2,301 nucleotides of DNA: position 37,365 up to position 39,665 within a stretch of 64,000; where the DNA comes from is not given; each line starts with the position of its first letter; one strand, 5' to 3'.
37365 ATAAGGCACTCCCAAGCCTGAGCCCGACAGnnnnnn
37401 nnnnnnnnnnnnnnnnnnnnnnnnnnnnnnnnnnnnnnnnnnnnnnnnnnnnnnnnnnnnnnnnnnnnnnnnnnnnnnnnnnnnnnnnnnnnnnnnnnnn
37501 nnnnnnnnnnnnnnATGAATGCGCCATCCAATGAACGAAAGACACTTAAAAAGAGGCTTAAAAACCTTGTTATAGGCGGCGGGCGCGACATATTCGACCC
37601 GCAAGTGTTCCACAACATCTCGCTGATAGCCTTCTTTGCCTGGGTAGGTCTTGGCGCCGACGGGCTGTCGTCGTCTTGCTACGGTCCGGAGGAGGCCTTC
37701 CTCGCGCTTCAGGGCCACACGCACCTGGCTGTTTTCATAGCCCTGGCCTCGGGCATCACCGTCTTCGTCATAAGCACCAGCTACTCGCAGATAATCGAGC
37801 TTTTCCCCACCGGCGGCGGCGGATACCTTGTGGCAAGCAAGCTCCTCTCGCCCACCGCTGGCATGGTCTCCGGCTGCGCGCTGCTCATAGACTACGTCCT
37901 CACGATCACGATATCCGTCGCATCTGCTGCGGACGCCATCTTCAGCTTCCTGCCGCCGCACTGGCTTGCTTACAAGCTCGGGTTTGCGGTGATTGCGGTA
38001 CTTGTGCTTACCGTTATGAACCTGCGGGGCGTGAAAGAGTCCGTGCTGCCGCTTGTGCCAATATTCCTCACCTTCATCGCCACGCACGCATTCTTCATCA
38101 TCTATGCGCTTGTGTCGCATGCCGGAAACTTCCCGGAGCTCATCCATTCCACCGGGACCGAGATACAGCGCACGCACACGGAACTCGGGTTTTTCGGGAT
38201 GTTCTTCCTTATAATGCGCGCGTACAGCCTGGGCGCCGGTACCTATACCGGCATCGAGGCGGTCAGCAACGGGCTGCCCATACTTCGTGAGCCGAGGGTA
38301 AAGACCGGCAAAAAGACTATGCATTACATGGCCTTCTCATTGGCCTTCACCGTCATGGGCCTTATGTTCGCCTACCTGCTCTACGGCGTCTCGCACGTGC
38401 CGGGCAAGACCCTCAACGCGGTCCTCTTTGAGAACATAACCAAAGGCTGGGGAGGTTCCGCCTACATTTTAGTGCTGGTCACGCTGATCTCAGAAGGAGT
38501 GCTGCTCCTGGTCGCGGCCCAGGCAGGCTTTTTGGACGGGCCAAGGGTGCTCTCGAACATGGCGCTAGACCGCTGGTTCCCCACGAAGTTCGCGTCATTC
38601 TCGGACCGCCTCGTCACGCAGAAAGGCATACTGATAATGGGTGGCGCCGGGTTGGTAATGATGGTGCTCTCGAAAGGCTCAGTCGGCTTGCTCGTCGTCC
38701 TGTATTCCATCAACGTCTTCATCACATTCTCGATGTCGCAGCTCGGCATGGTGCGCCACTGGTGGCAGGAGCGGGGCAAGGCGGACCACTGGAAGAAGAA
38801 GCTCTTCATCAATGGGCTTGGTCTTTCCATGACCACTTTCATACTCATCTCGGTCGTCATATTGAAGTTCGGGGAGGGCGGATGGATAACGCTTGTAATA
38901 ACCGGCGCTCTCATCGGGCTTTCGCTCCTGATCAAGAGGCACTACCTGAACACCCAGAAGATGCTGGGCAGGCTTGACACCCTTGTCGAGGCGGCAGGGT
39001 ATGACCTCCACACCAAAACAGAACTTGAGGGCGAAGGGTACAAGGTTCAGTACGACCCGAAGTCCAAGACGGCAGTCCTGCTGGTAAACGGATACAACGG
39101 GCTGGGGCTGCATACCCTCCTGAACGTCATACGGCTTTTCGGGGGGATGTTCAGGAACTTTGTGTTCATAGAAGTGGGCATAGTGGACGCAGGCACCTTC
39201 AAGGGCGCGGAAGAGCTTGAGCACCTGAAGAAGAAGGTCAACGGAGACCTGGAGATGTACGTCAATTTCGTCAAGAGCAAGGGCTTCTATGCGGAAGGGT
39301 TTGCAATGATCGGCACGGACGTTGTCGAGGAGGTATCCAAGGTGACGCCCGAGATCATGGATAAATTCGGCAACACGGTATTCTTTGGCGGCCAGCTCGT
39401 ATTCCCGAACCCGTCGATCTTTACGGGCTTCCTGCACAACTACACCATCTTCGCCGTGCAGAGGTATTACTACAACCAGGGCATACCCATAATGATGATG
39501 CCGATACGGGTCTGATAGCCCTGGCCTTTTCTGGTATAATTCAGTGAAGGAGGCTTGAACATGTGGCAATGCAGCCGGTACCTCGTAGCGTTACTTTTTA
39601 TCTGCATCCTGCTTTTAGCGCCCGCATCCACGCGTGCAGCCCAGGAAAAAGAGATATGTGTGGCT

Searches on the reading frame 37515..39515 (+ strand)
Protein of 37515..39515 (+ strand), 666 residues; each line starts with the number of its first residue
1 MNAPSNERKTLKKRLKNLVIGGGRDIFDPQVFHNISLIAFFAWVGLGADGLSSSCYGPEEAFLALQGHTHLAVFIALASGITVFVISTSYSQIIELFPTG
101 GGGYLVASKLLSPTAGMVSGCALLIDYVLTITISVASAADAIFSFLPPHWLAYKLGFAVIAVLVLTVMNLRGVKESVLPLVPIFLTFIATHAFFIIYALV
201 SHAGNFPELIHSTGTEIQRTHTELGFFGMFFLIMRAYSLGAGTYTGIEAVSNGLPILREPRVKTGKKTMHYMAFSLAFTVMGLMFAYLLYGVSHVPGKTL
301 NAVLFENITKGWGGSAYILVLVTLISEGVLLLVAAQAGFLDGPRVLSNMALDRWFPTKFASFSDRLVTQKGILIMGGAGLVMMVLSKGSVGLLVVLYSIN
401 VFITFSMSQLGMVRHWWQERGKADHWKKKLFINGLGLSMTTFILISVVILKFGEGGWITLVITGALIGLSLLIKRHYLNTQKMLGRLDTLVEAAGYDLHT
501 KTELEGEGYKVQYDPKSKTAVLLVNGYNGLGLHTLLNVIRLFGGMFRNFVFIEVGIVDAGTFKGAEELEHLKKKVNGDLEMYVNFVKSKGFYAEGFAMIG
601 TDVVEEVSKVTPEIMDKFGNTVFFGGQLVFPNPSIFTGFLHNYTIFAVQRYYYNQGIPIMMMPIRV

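Call 5: search_protein_families(library=pfam, proteins=[window:37515-39515:+])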
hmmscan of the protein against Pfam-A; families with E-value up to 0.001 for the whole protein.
window:37515-39515:+ (666 aa): 2 families
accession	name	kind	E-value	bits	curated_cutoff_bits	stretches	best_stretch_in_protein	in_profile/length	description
PF13520.12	AA_permease_2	-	1.1e-17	64.6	27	1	65-448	26-405/427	Amino acid permease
PF00324.27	AA_permease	-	1.1e-10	41.3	24.6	1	72-450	31-415/470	Amino acid permease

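Call 6: search_protein_families(library=ncbifam, proteins=[window:37515-39515:+], max_evalue=0.01)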
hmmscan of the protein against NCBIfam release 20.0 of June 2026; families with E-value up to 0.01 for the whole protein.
window:37515-39515:+ (666 aa): 0 families

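Call 7: search_solved_structures(query=window:37515-39515:+, max_evalue=0.01, show_alignments=2)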
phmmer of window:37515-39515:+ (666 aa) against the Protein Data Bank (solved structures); distinct sequences matched with E-value up to 0.01: 1.
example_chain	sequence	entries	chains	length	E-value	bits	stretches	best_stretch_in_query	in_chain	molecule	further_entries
6s3k_B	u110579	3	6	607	9.3e-56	192.4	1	41-487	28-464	APC family permease | Potassium transporter KimA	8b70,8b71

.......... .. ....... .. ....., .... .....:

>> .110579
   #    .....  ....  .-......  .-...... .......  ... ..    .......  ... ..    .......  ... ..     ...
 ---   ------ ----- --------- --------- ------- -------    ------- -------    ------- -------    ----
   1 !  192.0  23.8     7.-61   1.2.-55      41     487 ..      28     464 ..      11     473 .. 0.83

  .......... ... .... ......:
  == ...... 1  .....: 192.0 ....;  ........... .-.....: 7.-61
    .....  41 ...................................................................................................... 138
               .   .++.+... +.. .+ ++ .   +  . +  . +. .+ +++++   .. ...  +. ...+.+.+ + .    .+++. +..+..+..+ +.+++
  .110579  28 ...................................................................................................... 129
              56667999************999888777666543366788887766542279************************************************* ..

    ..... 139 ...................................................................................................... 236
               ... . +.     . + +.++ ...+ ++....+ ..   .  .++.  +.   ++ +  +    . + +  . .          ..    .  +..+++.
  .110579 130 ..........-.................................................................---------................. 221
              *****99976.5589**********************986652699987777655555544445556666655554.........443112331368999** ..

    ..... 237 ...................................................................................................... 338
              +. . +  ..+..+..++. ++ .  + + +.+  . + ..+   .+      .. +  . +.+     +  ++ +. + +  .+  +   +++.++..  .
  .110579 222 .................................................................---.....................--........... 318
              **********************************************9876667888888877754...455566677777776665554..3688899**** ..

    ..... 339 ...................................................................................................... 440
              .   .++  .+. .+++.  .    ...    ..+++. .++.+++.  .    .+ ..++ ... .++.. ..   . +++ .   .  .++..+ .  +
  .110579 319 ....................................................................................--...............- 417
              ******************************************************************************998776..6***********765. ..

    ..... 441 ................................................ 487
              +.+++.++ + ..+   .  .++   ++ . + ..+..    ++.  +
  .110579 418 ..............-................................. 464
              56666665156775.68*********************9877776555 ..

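Call 11: find_related_loci(query=window:37515-39515:+, collection=genome_contigs, flank=3000)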
Query window:37515-39515:+ (666 aa) in genome_contigs; peptide patterns used: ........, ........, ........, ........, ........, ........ (x = any residue, [..] = any of these).
103 stretches matched a pattern; 63 encode a relative of the query (tblastn E <= 1e-3); 63 distinct loci.
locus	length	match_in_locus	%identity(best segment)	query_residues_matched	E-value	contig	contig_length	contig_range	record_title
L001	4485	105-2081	73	7-666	0e+0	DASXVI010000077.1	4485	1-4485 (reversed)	MAG TPA_asm: Nitrospirota bacterium isolate SMAG_U4741 k141_85231, whole genome shotgun sequence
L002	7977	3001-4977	60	6-666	0e+0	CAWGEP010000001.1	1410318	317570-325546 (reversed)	MAG: uncultured bacterium isolate MFD01872.bin.1.291 genome assembly, contig: contig_144638, whole genome shotgun sequen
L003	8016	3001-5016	60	5-666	0e+0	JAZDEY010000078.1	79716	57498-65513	MAG: Candidatus Eisenbacteria bacterium isolate MEGAHIT-group-0.172 k141_7236271, whole genome shotgun sequence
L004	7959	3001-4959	62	13-666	0e+0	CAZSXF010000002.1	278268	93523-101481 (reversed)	MAG TPA_asm: uncultured Chlorobiaceae bacterium isolate SRP216815_co1_229 genome assembly, contig: NODE_44_length_278268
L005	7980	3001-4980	63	6-666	0e+0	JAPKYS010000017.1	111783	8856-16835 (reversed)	MAG: bacterium isolate LacPavin_0920_SED3_MAG_51_16 LacPavin_0920_SED3_scaffold_2096906, whole genome shotgun sequence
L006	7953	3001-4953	62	13-666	0e+0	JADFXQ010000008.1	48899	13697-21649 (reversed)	MAG: Candidatus Omnitrophota bacterium isolate nDJH15bin13 nDJH15_bin13_NODE_8_length_48899_cov_4.954483, whole genome s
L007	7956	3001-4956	60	14-666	0e+0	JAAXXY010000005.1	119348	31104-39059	MAG: Chlorobiaceae bacterium isolate W9_Combined_metabat2_148 W9_Combined_metabat2_148_NODE_82, whole genome shotgun seq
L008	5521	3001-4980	62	10-666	0e+0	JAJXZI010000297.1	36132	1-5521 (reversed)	MAG: bacterium isolate BP7.bin46 NODE_1446_length_36132_cov_1.532843, whole genome shotgun sequence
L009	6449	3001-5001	62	4-666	0e+0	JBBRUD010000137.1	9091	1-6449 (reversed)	MAG: Desulfovibrionales bacterium isolate La3_concoct.111 La3_concoct.111_K_592903_L_9091_cov_20.2583, whole genome shot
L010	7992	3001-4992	62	1-666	0e+0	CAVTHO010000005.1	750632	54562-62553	MAG: uncultured Spirochaetota bacterium isolate MFD05942.bin.2.325 genome assembly, contig: contig_28352, whole genome s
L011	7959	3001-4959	60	13-666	0e+0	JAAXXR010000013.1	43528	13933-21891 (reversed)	MAG: Chlorobiaceae bacterium isolate W9_Combined_metabat2_120 W9_Combined_metabat2_120_NODE_495, whole genome shotgun se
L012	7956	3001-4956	59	16-666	0e+0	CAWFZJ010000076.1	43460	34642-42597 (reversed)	MAG: uncultured Verrucomicrobiae bacterium isolate MFD05379.bin.3.52 genome assembly, contig: contig_4287, whole genome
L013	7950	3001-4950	59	16-666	0e+0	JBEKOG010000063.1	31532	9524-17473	MAG: Verrucomicrobiota bacterium isolate SPRUCE 435 SPRUCE_435_63, whole genome shotgun sequence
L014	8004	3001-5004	58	5-666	0e+0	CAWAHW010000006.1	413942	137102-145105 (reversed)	MAG: uncultured Spirochaetota bacterium isolate MFD01476.bin.1.137 genome assembly, contig: contig_19368, whole genome s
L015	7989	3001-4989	60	3-666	0e+0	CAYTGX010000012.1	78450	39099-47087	MAG TPA_asm: uncultured Spirochaetaceae bacterium isolate binchicken_co54_275 genome assembly, contig: NODE_451_length_7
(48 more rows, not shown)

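Call 15: find_encoding_contigs(protein=window:37515-39515:+, flank=10000, max_places=4)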
Protein window:37515-39515:+ (666 aa): no gene with exactly this product is on record in the collection.

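Call 24: find_homologous_proteins(query=window:37515-39515:+, max_evalue=1e-10)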
Query window:37515-39515:+ (666 aa): 8000 proteins with E <= 1e-10 among 8000 candidates; the best 120 are listed.
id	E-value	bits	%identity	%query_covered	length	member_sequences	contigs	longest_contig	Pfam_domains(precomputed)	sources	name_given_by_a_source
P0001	0.0e+0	1474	100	100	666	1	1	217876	PF13520.13,PF00324.28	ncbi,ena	-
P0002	0.0e+0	1363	92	100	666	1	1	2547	PF13520.13,PF00324.28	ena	-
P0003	0.0e+0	1211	82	98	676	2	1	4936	PF13520.13,PF00324.28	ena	-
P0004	0.0e+0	1186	81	98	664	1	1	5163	PF13520.13,PF00324.28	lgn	-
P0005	0.0e+0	1172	79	100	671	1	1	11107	PF13520.13,PF00324.28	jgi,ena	-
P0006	0.0e+0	1160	78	98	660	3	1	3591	PF13520.13,PF00324.28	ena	-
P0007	0.0e+0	1150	77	100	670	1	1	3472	PF13520.13,PF00324.28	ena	-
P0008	0.0e+0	1146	77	100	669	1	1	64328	PF13520.13,PF00324.28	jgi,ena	-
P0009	0.0e+0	1109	75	98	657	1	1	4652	PF13520.13,PF00324.28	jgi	jgi:amino acid transporter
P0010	0.0e+0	1109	76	99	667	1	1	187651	PF13520.13,PF00324.28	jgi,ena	-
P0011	0.0e+0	1106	75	100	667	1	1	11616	PF13520.13,PF00324.28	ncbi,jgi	jgi:amino acid transporter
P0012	0.0e+0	1104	75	98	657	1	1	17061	PF13520.13,PF00324.28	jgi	jgi:amino acid transporter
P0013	0.0e+0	1095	74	98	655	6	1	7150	PF13520.13,PF00324.28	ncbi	ncbi:MAG: APC family permease [Nitrospirota bacterium]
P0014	0.0e+0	1091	75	98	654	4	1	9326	PF13520.13,PF00324.28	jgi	jgi:amino acid transporter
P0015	0.0e+0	1091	73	99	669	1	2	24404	PF13520.13,PF00324.28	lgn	-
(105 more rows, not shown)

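Call 25: find_encoding_contigs(protein=P0001, flank=1000, max_places=3)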
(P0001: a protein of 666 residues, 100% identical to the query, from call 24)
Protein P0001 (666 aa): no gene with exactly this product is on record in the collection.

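Call 26: list_cluster_members(proteins=[P0001])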
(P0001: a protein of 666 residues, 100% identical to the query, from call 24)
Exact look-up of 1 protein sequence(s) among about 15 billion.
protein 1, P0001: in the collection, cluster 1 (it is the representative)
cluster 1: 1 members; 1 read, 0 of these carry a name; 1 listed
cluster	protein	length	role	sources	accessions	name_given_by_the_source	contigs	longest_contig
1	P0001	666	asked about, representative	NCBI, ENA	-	-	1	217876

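Call 35: search_solved_structures(query=A4, max_evalue=0.01, show_alignments=1)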
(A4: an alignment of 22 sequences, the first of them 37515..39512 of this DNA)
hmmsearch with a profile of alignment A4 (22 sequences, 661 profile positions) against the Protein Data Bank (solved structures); distinct sequences matched with E-value up to 0.01: 1.
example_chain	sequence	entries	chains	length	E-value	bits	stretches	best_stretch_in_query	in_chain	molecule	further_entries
6s3k_B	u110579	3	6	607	2e-84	287.3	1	9-490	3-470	APC family permease | Potassium transporter KimA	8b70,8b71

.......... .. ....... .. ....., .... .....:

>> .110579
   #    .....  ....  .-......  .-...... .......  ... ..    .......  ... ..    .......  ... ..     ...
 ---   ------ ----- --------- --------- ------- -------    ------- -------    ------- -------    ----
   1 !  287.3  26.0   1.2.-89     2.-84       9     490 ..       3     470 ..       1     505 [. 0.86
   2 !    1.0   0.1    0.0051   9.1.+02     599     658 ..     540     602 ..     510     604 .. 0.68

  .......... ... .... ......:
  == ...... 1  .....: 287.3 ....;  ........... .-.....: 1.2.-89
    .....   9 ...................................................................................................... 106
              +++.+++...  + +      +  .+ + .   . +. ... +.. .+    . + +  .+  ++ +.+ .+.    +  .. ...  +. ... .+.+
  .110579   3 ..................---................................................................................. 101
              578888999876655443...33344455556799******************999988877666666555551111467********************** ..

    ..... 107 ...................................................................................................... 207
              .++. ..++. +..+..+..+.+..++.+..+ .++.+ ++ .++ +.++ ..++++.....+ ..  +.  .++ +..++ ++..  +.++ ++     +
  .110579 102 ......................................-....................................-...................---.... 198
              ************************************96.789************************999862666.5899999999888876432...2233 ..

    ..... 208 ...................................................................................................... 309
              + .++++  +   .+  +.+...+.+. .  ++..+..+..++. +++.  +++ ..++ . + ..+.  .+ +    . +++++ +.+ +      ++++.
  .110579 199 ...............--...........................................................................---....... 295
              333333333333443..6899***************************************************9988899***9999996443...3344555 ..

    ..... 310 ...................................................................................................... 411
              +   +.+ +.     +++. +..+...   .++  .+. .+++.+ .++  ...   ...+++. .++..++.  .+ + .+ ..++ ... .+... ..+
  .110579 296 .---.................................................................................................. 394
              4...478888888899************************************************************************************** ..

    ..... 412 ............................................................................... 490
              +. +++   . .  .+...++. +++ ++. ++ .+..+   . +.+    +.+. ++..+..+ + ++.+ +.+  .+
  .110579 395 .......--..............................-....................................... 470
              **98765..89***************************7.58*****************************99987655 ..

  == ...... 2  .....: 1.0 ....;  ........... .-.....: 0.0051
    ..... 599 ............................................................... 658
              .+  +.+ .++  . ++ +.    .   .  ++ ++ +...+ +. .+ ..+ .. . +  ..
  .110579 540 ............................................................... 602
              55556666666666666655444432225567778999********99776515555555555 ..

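Call 44: predict_structure(alignment_id=A3)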
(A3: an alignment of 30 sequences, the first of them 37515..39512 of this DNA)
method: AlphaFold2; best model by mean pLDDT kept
length: 666 residues; sequences in the alignment: 30
mean_pLDDT: 71.5   pTM: 0.65
mean pLDDT of the five models: 71.5, 71.0, 68.6, 50.4, 48.7
residues with pLDDT >= 90: 11; 70-90: 420; 50-70: 143; < 50: 92
segments of 3 or more residues with pLDDT < 50: 1-9, 15-49, 175-180, 255-260, 348-367, 505-508, 527-529, 558-564
pLDDT, mean of each block of 10 residues (from residue 1): 37 48 40 38 41 69 84 87 82 67 59 69 78 82 79 89 83 50 67 85 75 84 86 82 64 49 65 78 88 79 85 79 77 71 53 40 47 81 85 77 82 85 83 88 82 75 76 70 68 63 48 84 63 82 84 64 56 80 83 84 72 85 80 63 62 79 74
secondary structure, 60 per line:
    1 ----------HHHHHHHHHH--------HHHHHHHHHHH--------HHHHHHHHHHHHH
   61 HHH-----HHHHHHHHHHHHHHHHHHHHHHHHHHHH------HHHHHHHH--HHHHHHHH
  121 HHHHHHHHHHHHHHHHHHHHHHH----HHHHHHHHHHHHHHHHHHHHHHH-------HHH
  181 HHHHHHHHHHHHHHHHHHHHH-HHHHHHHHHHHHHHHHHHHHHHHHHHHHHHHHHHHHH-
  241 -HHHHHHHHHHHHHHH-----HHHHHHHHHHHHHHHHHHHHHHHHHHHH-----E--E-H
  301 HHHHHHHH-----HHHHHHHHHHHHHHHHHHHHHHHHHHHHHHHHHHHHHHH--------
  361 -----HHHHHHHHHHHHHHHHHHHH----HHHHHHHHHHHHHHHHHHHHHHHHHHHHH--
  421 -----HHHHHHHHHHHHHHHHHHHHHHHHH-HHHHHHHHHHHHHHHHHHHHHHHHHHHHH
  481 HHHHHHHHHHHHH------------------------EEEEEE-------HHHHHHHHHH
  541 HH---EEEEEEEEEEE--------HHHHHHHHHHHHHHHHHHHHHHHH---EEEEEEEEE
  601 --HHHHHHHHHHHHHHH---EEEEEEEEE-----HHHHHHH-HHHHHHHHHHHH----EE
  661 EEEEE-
elements in order (helices of 4 or more, strands of 3 or more residues): H11-20 H29-39 H48-63 H69-96 H103-110 H113-143 H148-170 H178-201 H203-239 H242-256 H262-289 H300-308 H314-352 H366-385 H390-418 H426-450 H452-493 E518-523 H531-542 E546-556 H565-588 E592-600 H603-617 E621-629 H635-641 H643-654 E659-665

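Call 47: fold_search(model_id=the predicted structure, library=pdb)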
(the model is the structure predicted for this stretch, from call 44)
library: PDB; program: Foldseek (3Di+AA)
matches with E <= 10: 768; with E <= 0.001: 158
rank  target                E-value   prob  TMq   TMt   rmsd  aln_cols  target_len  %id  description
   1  8b70_A                2.1e-23  1.00  0.57  0.66  15.1       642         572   23  KimA from B. subtilis with nucleotide second-messenger c-di-AMP bound (released 2023-01-18)
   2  8b71_A                6.5e-22  1.00  0.56  0.67  15.0       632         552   23  Upright KimA dimer with bound c-di-AMP from B. subtilis (released 2023-01-18)
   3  6s3k_A                8.6e-20  1.00  0.58  0.67  15.5       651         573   23  KimA from Bacillus subtilis in inward-facing, occluded state (released 2020-02-12)
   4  7mxo_A                2.5e-11  1.00  0.43  0.36  19.0       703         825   12  CryoEM structure of human NKCC1 (released 2022-09-28)
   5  9c0h_A                3.2e-11  1.00  0.44  0.35  18.6       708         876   13  Phosphorylated human NKCC1 in complex with bumetanide (released 2025-02-12)
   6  7smp_A                3.4e-11  1.00  0.43  0.35  17.9       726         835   12  CryoEM structure of NKCC1 Bu-I (released 2022-09-28)
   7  9c0g_A                3.8e-11  1.00  0.43  0.34  19.4       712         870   13  Phosphorylated human NKCC1 in complex with torsemide (released 2025-02-12)
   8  7mxo_B                7.2e-11  1.00  0.46  0.39  16.9       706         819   13  CryoEM structure of human NKCC1 (released 2022-09-28)
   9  9c0e_A                8.5e-11  1.00  0.45  0.34  19.4       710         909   13  Phosphorylated human NKCC1_K289NA492E in complex with furosemide (released 2025-02-12)
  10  7smp_B                1.0e-10  1.00  0.45  0.37  18.0       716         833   13  CryoEM structure of NKCC1 Bu-I (released 2022-09-28)
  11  9bwt_A                1.2e-10  1.00  0.41  0.32  19.5       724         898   14  human sodium chloride cotransporter NCC S344E in the phosphorylation state and in complex with hydrochlorothiazide (released 2024-09-04)
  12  7s1x_A                1.6e-10  1.00  0.42  0.33  18.9       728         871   13  Cryo-EM structure of human NKCC1 K289NA492EL671C bound with bumetanide (released 2022-05-25)
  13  8fhn_A                2.0e-10  1.00  0.42  0.34  19.0       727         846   13  Cryo-EM structure of human NCC (class 2) (released 2023-02-15)
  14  7yg0_A                3.5e-10  1.00  0.43  0.35  19.5       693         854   14  Cryo-EM structure of human sodium-chloride cotransporter (released 2022-11-23)
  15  8vpp_A                4.8e-10  1.00  0.40  0.31  19.6       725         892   14  Phosphorylated human NCC in complex with chlorthalidone (released 2024-09-04)
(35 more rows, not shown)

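Call 58: find_encoding_contigs(protein=P0008, flank=10000, max_places=1)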
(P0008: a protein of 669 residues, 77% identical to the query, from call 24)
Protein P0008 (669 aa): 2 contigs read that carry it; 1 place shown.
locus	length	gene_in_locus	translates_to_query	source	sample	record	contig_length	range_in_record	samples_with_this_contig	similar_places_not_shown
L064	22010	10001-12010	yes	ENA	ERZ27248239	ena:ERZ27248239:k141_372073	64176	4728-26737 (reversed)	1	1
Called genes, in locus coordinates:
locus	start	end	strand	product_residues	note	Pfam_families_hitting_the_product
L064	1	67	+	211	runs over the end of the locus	-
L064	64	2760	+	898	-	PF02739:5_3_exonuc_N, PF01367:5_3_exonuc, PF01612:DNA_pol_A_exo1, PF22619:DNA_polI_exo1, PF00476:DNA_pol_A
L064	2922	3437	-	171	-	-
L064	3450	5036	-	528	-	PF00933:Glyco_hydro_3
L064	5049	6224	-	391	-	PF03702:AnmK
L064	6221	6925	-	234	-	PF04055:Radical_SAM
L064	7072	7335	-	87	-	PF13192:Thioredoxin_3 (weak)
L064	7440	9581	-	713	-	PF13597:NRDD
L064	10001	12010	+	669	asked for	PF13520:AA_permease_2, PF00324:AA_permease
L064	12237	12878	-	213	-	-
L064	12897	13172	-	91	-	PF05168:HEPN (weak)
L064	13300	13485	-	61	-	PF01909:NTP_transf_2, PF18765:Polbeta (weak)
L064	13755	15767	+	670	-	PF13520:AA_permease_2, PF00324:AA_permease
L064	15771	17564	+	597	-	PF13431:TPR_17 (faint), PF14561:TPR_20 (faint), PF12895:ANAPC3 (faint), PF13424:TPR_12 (weak), PF00515:TPR_1, PF07719:TPR_2 (weak), PF13432:TPR_16 (weak), PF14559:TPR_19 (weak), +8 more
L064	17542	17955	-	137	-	PF03061:4HBT, PF13279:4HBT_2 (weak)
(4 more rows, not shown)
